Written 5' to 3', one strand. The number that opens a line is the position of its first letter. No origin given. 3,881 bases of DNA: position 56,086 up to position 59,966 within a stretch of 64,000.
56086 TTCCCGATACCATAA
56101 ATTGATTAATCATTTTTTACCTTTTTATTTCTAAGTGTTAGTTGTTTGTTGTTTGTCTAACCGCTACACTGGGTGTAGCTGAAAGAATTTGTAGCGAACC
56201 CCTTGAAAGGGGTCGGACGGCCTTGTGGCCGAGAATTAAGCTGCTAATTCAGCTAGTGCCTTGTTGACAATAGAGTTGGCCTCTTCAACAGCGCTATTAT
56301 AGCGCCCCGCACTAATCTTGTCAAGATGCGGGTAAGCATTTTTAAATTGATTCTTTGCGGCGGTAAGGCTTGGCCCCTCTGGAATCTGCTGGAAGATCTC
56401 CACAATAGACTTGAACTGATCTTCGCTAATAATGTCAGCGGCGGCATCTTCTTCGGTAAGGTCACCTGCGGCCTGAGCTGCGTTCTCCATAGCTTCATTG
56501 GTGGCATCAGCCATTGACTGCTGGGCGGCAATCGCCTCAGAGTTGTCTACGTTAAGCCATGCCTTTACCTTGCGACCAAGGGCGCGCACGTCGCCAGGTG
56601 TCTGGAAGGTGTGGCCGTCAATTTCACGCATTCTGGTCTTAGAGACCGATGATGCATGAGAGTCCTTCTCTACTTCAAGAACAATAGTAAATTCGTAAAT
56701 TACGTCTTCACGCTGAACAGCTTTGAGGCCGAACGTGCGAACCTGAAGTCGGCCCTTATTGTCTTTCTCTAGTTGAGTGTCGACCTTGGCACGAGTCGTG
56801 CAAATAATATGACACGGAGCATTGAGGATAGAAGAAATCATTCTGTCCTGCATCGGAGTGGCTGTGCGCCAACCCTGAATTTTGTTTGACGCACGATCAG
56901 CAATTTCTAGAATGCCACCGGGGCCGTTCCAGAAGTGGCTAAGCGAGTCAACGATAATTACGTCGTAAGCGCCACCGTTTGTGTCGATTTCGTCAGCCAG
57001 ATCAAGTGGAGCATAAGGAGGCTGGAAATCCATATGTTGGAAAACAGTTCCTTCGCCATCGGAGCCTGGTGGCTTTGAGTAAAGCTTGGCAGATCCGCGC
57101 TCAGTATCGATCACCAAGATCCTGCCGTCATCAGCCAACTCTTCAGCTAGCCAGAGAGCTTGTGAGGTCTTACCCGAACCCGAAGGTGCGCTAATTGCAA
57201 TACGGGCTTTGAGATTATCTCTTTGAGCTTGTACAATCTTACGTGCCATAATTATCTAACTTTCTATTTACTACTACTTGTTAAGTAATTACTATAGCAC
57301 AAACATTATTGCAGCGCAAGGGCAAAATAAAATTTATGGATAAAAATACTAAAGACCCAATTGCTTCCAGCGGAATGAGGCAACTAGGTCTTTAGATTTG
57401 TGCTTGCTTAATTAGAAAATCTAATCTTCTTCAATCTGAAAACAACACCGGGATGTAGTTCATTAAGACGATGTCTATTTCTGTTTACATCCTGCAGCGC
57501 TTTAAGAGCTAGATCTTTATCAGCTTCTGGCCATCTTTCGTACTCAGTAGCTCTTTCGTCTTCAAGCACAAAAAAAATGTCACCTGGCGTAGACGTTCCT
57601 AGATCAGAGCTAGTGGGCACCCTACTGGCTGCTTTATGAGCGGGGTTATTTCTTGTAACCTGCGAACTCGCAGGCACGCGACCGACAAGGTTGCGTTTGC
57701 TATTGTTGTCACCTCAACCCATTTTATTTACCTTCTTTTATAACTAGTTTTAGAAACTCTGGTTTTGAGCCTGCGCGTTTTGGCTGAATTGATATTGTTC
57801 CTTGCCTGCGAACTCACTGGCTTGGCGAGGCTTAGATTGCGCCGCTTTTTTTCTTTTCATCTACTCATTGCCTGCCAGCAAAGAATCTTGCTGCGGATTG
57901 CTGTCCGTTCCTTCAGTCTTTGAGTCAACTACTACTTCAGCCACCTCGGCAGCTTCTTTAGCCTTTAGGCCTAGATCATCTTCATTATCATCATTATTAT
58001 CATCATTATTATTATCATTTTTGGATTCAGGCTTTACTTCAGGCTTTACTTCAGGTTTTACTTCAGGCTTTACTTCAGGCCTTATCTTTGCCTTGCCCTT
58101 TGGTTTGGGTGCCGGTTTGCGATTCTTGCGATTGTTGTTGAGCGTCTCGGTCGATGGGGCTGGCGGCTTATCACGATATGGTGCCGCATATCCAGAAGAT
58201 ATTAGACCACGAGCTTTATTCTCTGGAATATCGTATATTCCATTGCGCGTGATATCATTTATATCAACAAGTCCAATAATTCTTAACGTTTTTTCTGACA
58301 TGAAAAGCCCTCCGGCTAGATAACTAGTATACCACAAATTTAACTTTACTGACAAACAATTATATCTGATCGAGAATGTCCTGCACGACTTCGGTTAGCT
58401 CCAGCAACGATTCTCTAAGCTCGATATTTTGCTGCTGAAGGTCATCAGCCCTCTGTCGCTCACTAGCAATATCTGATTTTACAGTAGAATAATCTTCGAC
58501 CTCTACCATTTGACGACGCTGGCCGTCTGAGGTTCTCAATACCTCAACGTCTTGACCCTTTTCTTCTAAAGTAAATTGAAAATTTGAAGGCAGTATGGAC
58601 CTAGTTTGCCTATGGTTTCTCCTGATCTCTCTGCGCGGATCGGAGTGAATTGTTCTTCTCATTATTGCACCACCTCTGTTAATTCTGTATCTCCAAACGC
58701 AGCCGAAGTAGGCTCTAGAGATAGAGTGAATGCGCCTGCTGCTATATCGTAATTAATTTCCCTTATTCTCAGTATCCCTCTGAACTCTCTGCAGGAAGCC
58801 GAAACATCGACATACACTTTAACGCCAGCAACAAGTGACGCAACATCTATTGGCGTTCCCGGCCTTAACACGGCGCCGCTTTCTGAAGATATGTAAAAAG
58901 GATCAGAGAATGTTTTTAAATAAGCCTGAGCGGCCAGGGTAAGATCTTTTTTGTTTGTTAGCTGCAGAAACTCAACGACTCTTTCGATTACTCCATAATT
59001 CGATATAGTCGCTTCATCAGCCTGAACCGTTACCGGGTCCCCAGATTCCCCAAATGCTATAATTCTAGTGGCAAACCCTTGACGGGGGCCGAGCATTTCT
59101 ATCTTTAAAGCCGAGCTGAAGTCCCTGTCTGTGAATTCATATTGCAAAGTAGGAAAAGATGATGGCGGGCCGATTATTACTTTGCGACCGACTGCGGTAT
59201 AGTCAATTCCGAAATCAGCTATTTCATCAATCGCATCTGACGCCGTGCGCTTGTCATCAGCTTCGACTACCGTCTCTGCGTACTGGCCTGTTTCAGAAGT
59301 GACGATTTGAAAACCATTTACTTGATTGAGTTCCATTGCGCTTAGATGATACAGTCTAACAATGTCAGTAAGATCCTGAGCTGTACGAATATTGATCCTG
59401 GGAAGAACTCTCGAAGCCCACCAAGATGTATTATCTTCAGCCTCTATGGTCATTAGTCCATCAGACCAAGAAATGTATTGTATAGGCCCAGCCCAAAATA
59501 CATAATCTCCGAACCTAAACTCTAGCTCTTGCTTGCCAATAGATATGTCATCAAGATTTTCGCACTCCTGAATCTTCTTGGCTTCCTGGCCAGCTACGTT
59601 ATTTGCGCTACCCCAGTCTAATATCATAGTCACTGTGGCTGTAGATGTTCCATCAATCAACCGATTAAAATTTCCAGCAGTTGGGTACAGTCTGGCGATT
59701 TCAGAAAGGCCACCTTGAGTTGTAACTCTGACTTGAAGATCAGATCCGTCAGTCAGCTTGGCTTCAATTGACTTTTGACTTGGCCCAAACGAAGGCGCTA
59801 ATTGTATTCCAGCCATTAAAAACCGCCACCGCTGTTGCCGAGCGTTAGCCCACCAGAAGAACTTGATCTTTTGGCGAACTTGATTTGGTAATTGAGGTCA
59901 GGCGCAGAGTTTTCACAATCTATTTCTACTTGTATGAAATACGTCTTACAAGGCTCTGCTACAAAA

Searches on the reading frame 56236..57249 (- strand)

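Call 13: search_protein_families(library=pfam, proteins=[window:56236-57249:-], max_evalue=0.01)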
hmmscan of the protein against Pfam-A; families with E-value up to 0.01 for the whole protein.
window:56236-57249:- (337 aa): 3 families
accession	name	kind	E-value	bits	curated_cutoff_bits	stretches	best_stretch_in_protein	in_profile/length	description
PF13479.12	AAA_24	-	1.7e-17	64.4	27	1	14-204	2-175/195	AAA domain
PF20720.3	nSTAND3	-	0.0046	17.1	27.2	0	17-49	20-53/155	Novel STAND NTPase 3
PF01935.23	DUF87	-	0.0066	17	23.2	0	14-49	23-60/220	Helicase HerA, central domain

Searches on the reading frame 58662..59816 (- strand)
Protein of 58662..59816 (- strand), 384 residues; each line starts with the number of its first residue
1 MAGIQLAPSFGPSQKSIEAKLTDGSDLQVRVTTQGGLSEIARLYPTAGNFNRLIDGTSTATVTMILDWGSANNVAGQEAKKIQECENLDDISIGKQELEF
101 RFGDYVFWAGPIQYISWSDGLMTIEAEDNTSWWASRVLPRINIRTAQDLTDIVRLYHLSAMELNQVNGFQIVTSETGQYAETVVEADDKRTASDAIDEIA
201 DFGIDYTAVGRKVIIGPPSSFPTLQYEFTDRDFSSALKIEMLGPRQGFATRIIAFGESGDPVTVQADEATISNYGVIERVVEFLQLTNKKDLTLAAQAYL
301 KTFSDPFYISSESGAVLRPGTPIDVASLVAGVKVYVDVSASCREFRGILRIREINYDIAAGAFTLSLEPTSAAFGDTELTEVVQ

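Call 13: search_protein_families(library=pfam, proteins=[window:58662-59816:-], max_evalue=0.01)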
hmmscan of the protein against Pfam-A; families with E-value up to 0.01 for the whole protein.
window:58662-59816:- (384 aa): 0 families

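Call 31: search_protein_families(library=phrogs, proteins=[window:58662-59816:-], max_evalue=0.001)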
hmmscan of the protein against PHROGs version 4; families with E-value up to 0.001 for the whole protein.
window:58662-59816:- (384 aa): 1 family
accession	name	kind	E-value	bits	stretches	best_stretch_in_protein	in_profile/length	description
phrog_837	-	tail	2.7e-23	83.3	1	29-362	347-657/681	minor tail protein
